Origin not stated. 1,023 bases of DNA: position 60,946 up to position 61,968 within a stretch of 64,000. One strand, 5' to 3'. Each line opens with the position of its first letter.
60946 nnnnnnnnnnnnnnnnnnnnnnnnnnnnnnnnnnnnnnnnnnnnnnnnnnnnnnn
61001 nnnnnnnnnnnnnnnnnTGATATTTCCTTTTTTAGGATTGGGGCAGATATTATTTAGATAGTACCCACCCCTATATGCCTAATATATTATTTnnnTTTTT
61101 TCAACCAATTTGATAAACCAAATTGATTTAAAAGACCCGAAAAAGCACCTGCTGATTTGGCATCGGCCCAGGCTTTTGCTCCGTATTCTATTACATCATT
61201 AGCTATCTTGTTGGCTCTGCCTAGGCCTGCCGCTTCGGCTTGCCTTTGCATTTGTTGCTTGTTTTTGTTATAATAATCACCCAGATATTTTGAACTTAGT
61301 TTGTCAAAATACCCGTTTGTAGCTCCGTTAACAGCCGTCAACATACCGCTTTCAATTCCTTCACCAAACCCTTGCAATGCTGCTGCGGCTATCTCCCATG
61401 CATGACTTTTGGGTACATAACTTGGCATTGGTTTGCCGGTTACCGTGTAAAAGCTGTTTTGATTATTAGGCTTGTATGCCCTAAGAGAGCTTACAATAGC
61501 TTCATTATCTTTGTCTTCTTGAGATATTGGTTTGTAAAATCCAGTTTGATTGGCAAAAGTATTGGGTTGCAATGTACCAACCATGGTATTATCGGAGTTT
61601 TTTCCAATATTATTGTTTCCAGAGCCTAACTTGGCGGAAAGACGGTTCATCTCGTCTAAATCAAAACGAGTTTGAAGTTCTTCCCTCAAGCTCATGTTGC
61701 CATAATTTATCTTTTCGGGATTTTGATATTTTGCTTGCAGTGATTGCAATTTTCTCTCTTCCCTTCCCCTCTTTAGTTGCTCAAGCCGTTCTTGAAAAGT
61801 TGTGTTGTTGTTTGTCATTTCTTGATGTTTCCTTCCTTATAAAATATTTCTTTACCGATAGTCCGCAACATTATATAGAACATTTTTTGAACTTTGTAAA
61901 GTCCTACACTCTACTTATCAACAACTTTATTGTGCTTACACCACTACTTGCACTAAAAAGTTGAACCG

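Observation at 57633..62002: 4.3-kb polymorphic-toxin/immunity-like island between hisS and rplS with nested same-strand repeats (A-B-C-C'-B'-A')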

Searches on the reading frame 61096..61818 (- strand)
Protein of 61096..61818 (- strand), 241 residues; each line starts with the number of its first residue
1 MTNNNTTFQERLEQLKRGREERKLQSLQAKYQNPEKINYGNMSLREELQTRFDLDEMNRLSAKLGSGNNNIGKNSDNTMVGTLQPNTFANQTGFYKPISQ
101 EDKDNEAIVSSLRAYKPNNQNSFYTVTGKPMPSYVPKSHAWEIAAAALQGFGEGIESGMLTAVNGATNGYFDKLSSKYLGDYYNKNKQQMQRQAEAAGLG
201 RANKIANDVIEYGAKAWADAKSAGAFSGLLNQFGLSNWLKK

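Call 6: search_protein_families(library=pfam, max_evalue=1, proteins=[window:61096-61818:-])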
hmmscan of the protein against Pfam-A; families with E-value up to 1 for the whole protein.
seq(241 aa): 0 families

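Call 7: search_protein_families(library=ncbifam, max_evalue=1, proteins=[window:61096-61818:-])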
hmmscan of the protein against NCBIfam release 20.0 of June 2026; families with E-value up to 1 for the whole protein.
seq(241 aa): 7 families
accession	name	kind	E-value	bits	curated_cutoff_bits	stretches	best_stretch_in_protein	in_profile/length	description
NF000432.2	blaOXA-50_like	exception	0.00035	20.1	580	1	18-113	92-188/262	OXA-50 family oxacillin-hydrolyzing class D beta-lactamase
NF033653.1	blaOXA-266_like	exception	0.0018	17.5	600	1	13-84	101-173/277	OXA-266 family class D beta-lactamase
NF000520.2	blaOXA-286_like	exception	0.019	14.2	570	1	20-84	109-174/278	OXA-286 family carbapenem-hydrolyzing class D beta-lactamase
NF047495.1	blaOXA-50-var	exception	0.026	13.9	600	1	17-102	91-176/262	OXA-50-var family class D beta-lactamase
NF000266.2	blaOXA-23_like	exception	0.028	13.9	600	1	16-84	102-171/273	OXA-23 family carbapenem-hydrolyzing class D beta-lactamase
NF000269.2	blaOXA-213_like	exception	0.041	13.4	560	1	42-84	128-171/273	OXA-213 family carbapenem-hydrolyzing class D beta-lactamase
NF000417.2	blaOXA-211_like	exception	0.096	11.8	575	1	42-84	129-172/274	OXA-211 family carbapenem-hydrolyzing class D beta-lactamase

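Call 9: find_homologous_proteins(query=window:61096-61818:-, max_evalue=0.01)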
Query seq(241 aa) (241 aa): 16 proteins with E <= 0.01 among 421 candidates.
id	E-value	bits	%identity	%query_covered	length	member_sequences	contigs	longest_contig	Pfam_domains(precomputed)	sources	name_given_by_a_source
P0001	9.3e-79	283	66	83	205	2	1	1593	-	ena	-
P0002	8.0e-77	276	58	100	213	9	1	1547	-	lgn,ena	-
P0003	1.8e-75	272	59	100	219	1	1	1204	-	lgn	-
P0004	5.8e-74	267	58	100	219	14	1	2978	-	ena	-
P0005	1.1e-73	266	57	100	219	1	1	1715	-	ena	-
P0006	4.9e-58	215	58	83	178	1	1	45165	-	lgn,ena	-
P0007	2.0e-48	183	46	88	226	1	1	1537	-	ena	-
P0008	3.9e-35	140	53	56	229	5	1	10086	-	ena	-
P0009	1.9e-34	138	39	95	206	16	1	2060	-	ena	-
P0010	7.8e-32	129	66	44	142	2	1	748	-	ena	-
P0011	2.5e-30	124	76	37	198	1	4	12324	-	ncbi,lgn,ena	-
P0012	5.3e-30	123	40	81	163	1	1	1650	-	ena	-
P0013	2.8e-23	101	57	39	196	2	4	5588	-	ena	-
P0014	9.7e-22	96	52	44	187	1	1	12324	-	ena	-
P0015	5.1e-20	90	40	63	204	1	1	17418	-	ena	-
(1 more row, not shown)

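Call 12: find_encoding_contigs(protein=P0011, flank=10000, max_places=4)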
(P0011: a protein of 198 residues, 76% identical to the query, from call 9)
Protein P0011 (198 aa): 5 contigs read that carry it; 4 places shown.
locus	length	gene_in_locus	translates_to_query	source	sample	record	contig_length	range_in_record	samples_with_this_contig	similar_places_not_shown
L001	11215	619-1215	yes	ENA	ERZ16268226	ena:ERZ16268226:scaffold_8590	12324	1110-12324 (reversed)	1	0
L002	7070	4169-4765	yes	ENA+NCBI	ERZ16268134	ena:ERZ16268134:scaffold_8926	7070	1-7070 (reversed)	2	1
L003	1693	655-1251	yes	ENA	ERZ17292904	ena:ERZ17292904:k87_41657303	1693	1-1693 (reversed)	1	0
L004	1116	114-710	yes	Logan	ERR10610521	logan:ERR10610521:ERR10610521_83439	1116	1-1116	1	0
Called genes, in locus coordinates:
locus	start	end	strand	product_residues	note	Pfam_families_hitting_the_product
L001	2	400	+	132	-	?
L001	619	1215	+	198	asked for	-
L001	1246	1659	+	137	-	-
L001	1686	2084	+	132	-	-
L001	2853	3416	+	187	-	-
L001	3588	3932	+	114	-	-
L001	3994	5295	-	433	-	PF13393:tRNA-synt_His, PF00587:tRNA-synt_2b (weak), PF03129:HGTP_anticodon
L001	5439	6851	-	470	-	-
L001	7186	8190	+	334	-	PF01118:Semialdhyde_dh (weak), PF02774:Semialdhyde_dhC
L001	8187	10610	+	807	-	PF00924:MS_channel_2nd, PF21082:MS_channel_3rd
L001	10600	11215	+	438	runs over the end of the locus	PF08245:Mur_ligase_M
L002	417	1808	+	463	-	PF02881:SRP54_N, PF06414:Zeta_toxin (weak), PF00448:SRP54, PF01656:CbiA (weak), PF13614:AAA_31 (faint), PF02978:SRP_SPB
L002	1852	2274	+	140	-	PF00886:Ribosomal_S16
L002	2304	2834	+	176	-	PF01782:RimM, PF05239:PRC, PF24986:PRC_RimM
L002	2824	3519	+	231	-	PF01746:tRNA_m1G_MT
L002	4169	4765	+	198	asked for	-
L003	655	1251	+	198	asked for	-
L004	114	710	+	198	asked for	-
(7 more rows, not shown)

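Call 13: find_related_loci(query=A1, collection=genome_contigs, flank=10000)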
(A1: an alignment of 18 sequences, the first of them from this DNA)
Query A1 (241 aa) in genome_contigs; peptide patterns used: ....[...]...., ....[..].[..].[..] (x = any residue, [..] = any of these).
40 stretches matched a pattern; 20 encode a relative of the query (tblastn E <= 1e-3); 20 distinct loci.
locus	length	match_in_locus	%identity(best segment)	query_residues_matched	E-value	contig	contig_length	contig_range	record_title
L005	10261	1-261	90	19-105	2e-46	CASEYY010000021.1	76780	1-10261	uncultured proteobacterium isolate SI.O72.metabat-bins.143 genome assembly, contig: SI.O72.metabat-bins.143.fa_k141_2134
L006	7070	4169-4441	76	1-89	4e-38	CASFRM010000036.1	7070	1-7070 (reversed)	uncultured proteobacterium isolate A86_L4_360360_idba_bin.2 genome assembly, contig: A86_L4_360360_idba_bin.2.fa_scaffol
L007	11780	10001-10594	39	1-230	3e-34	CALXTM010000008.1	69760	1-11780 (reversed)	MAG: uncultured Alphaproteobacteria bacterium isolate BRZ_DP__bin105 genome assembly, contig: BRZ_DP__NODE_548_length_69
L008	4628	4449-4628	98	1-60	5e-33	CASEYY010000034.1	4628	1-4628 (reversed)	uncultured proteobacterium isolate SI.O72.metabat-bins.143 genome assembly, contig: SI.O72.metabat-bins.143.fa_k141_3488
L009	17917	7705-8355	58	1-241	1e-82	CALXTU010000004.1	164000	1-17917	MAG: uncultured Alphaproteobacteria bacterium isolate BRZ_PK__bin103 genome assembly, contig: BRZ_PK__NODE_106_length_16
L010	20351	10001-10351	41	6-152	3e-25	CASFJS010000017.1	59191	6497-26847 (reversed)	uncultured proteobacterium isolate B35_L4_330330_idba_bin.27 genome assembly, contig: B35_L4_330330_idba_bin.27.fa_scaff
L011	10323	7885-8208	52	1-105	5e-30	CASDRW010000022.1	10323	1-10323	uncultured proteobacterium isolate SI.B40.metabat-bins.148 genome assembly, contig: SI.B40.metabat-bins.148.fa_k141_6018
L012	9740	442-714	52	1-89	3e-24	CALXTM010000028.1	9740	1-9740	MAG: uncultured Alphaproteobacteria bacterium isolate BRZ_DP__bin105 genome assembly, contig: BRZ_DP__NODE_11321_length_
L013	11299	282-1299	61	1-221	1e-20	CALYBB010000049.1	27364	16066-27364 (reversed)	MAG: uncultured Alphaproteobacteria bacterium isolate E04__bin174 genome assembly, contig: E04__k127_5123001, whole geno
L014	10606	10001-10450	26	8-211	1e-13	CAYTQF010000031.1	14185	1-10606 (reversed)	MAG TPA_asm: uncultured Azospirillaceae bacterium isolate SRP199465_co2_47 genome assembly, contig: NODE_13186_length_14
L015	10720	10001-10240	41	5-86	6e-12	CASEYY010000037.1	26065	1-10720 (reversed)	uncultured proteobacterium isolate SI.O72.metabat-bins.143 genome assembly, contig: SI.O72.metabat-bins.143.fa_k141_3734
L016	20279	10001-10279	36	5-100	3e-11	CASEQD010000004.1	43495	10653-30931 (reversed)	uncultured proteobacterium isolate A106_L4_349349_idba_bin.46 genome assembly, contig: A106_L4_349349_idba_bin.46.fa_sca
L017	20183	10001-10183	48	5-65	5e-11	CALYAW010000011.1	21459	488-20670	MAG: uncultured Alphaproteobacteria bacterium isolate BRZ_DM__bin108 genome assembly, contig: BRZ_DM__NODE_3344_length_2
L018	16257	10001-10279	40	5-100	2e-10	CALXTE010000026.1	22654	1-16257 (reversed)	MAG: uncultured Alphaproteobacteria bacterium isolate BRZ_SN__bin90 genome assembly, contig: BRZ_SN__NODE_2872_length_22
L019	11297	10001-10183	48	5-65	2e-10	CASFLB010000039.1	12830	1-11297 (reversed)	uncultured proteobacterium isolate O80_L3_331331_idba_bin.82 genome assembly, contig: O80_L3_331331_idba_bin.82.fa_scaff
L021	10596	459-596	54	20-65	3e-10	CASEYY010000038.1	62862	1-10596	uncultured proteobacterium isolate SI.O72.metabat-bins.143 genome assembly, contig: SI.O72.metabat-bins.143.fa_k141_3761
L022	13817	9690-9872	44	5-65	2e-9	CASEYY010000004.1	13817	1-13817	uncultured proteobacterium isolate SI.O72.metabat-bins.143 genome assembly, contig: SI.O72.metabat-bins.143.fa_k141_3924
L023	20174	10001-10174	45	8-65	3e-9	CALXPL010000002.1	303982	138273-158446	MAG: uncultured Alphaproteobacteria bacterium isolate BRZ_FQ__bin96 genome assembly, contig: BRZ_FQ__NODE_16_length_3039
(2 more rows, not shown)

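Call 19: search_protein_families(library=pfam, max_evalue=1, proteins=[P0011, P0008, L021:1304-1600:+, L023:11505-11777:+, L023:9211-9930:+, L022:10658-11182:+])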
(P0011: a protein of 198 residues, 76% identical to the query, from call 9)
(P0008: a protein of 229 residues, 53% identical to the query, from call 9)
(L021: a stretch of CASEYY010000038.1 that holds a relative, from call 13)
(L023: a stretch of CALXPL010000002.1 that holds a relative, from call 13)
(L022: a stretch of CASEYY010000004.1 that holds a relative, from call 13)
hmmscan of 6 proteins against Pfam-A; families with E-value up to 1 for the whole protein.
P0011 (198 aa): 1 family
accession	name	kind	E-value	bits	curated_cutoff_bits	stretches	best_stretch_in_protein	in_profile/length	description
PF00277.23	SAA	-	0.11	13.3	30.8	1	96-129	13-46/102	Serum amyloid A protein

P0008 (229 aa): 1 family
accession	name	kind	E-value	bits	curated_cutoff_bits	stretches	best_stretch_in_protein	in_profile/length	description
PF19960.5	EAD7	-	0.057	13.6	32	1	44-65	1-22/62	Effector-associated domain 7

L021:1304-1600:+ (98 aa): 3 families
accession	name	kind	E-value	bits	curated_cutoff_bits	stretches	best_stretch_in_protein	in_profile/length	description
PF08552.16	Kei1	-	0.0041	17.4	25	1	4-57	37-87/181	Inositolphosphorylceramide synthase subunit Kei1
PF05241.17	EBP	-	0.031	15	25.7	1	7-92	22-108/113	EXPERA (EXPanded EBP superfamily)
PF11241.13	DUF3043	-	0.56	10.7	25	1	6-85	76-151/171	Protein of unknown function (DUF3043)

L023:11505-11777:+ (90 aa): 2 families
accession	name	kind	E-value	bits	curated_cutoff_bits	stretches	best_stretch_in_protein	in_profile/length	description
PF18895.5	T4SS_pilin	-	0.003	18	26.6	1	8-40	4-36/71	Type IV secretion system pilin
PF14589.11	NrfD_2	-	0.046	13.9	27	1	16-50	116-150/281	Polysulfide reductase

L023:9211-9930:+ (239 aa): 7 families
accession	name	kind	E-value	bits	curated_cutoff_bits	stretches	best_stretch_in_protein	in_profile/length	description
PF12844.13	HTH_19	-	0.00028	21.1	30.2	1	19-77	1-59/64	Helix-turn-helix domain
PF01381.28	HTH_3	-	0.00059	20.3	23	1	29-75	8-54/55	Helix-turn-helix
PF13413.12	HTH_25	-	0.00063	20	24.6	1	24-74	4-60/62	Helix-turn-helix domain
PF04545.22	Sigma70_r4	-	0.0011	18.8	24.1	1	25-51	15-41/50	Sigma-70, region 4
PF13560.12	HTH_31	-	0.014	16.2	27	1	23-76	7-61/64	Helix-turn-helix domain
PF13443.12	HTH_26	-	0.02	15.6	22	1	29-73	9-54/63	Cro/C1-type HTH DNA-binding domain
PF09856.14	ScfRs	-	0.098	12.9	24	1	109-156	96-144/157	Short-chain fatty acyl coenzyme A regulator, C-terminal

L022:10658-11182:+ (174 aa): 0 families

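Call 31: predict_structure(alignment_id=A1)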
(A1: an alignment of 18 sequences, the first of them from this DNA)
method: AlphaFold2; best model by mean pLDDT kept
length: 241 residues; sequences in the alignment: 18
mean_pLDDT: 44.3   pTM: 0.31
mean pLDDT of the five models: 44.3, 43.3, 40.3, 40.1, 39.0
residues with pLDDT >= 90: 0; 70-90: 57; 50-70: 4; < 50: 180
segments of 3 or more residues with pLDDT < 50: 1-4, 66-241
pLDDT, mean of each block of 10 residues (from residue 1): 55 77 84 84 81 85 57 26 27 32 42 33 29 29 28 28 28 30 37 34 35 34 35 32 31
secondary structure, 60 per line:
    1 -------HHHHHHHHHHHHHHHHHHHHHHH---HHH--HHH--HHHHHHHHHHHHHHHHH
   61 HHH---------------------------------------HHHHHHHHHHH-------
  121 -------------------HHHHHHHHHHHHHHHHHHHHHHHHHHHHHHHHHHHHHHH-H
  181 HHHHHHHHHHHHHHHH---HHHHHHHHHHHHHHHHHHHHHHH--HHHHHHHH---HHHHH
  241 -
elements in order: H8-30 H44-63 H103-113 H140-178 H180-196 H200-222 H225-232 H236-240

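Call 39: fold_search(model_id=the predicted structure, library=pdb)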
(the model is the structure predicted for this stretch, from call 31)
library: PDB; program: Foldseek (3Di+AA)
matches with E <= 10: 12; with E <= 0.001: 0
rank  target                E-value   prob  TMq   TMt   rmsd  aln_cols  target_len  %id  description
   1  7dco_L                6.2e-01  0.08  0.13  0.09  39.0       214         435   13  Cryo-EM structure of the activated spliceosome (Bact complex) at an atomic resolution of 2.5 angstrom (released 2021-03-17)
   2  8t1l_E                1.2e+00  0.04  0.11  0.14  31.6       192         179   16  Atomic model of the mammalian mouse Mediator complex with CKM module (released 2024-07-03)
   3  9flg_MODEL_1_A        2.7e+00  0.07  0.11  0.17  26.9        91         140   23  Solution NMR structure of the Delta60 domain of the hepatitis delta virus small antigen SHDAg (released 2025-04-16)
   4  5lj5_O                4.8e+00  0.02  0.11  0.10  39.7       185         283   14  Overall structure of the yeast spliceosome immediately after branching. (released 2016-08-31)
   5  6q56_A                5.7e+00  0.30  0.16  0.16   3.1        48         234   14  Crystal structure of the B. subtilis M1A22 tRNA methyltransferase TrmK (released 2019-03-27)
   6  6lqs_RN               6.4e+00  0.02  0.11  0.05  52.8       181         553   12  Cryo-EM structure of 90S small subunit preribosomes in transition states (State D) (released 2020-09-16)
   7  5mqf_L                7.2e+00  0.01  0.10  0.08  48.9       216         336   13  Cryo-EM structure of a human spliceosome activated for step 2 of splicing (C* complex) (released 2017-03-22)
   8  8a22_Bi               8.6e+00  0.07  0.16  0.15   5.7        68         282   16  Structure of the mitochondrial ribosome from Polytomella magna (released 2022-11-16)
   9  9rl4_I                9.1e+00  0.02  0.14  0.05  43.8       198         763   12  Structure of BAF in complex with OCT4-SOX2-bound nucleosome - SHL-6 (released 2026-02-11)
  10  5u0p_H                9.1e+00  0.02  0.16  0.20  30.9       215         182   13  Cryo-EM structure of the transcriptional Mediator (released 2017-03-08)
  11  7nhl_0                9.6e+00  0.08  0.15  0.08  10.4        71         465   11  VgaA-LC, an antibiotic resistance ABCF, in complex with 70S ribosome from Staphylococcus aureus (released 2021-05-05)
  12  8i8b_F                9.6e+00  0.01  0.12  0.13  30.6       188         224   11  Outer shell and inner layer structures of Autographa californica multiple nucleopolyhedrovirus (AcMNPV) (released 2023-12-13)

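Call 44: search_protein_families(library=pfam, max_evalue=0.5, proteins=[L023:8029-8790:+])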
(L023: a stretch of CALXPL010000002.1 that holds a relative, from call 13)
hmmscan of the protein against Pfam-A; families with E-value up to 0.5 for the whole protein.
L023:8029-8790:+ (253 aa): 7 families
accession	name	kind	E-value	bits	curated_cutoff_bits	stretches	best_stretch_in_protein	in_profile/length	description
PF03959.19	FSH1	-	1.9e-05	24.9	21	1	139-224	104-183/211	Serine hydrolase (FSH1)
PF00561.26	Abhydrolase_1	-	8.9e-05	22.7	25.8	1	108-178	41-110/245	alpha/beta hydrolase fold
PF12697.13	Abhydrolase_6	-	0.0031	18.6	26.3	0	111-160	47-85/217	Alpha/beta hydrolase family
PF00975.26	Thioesterase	-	0.0072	17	26.4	1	113-188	43-120/226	Thioesterase domain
PF02089.21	Palm_thioest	-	0.0078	16.4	26.8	0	127-171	63-109/254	Palmitoyl protein thioesterase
PF02230.22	Abhydrolase_2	-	0.017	15.4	23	1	116-174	88-142/217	Phospholipase/Carboxylesterase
PF12146.15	Hydrolase_4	-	0.14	11.9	27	0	126-173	66-112/239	Serine aminopeptidase, S33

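Call 64: search_dna_similar(query=window:61096-61818:-, collection=phages, mode=protein, max_evalue=0.01, max_rows=10)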
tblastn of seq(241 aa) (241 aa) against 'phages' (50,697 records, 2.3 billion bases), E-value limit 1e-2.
No match.

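Call 65: search_dna_similar(query=window:61096-61818:-, collection=plasmids, mode=protein, max_evalue=0.01, max_rows=10)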
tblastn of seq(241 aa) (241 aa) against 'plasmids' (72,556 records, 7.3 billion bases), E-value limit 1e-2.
No match.

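Call 84: search_protein_families(library=padloc, max_evalue=0.1, proteins=[window:61096-61818:-])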
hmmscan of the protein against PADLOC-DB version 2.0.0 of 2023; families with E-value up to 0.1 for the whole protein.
seq(241 aa): 0 families

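Call 85: search_protein_families(library=phrogs, max_evalue=0.1, proteins=[window:61096-61818:-, P0008])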
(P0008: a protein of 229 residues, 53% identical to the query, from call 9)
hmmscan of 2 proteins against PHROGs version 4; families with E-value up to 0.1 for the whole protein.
seq(241 aa): 1 family
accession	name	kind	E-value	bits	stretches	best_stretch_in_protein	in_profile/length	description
phrog_37012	-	unknown function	0.1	13.6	0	68-115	60-106/145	-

P0008 (229 aa): 0 families
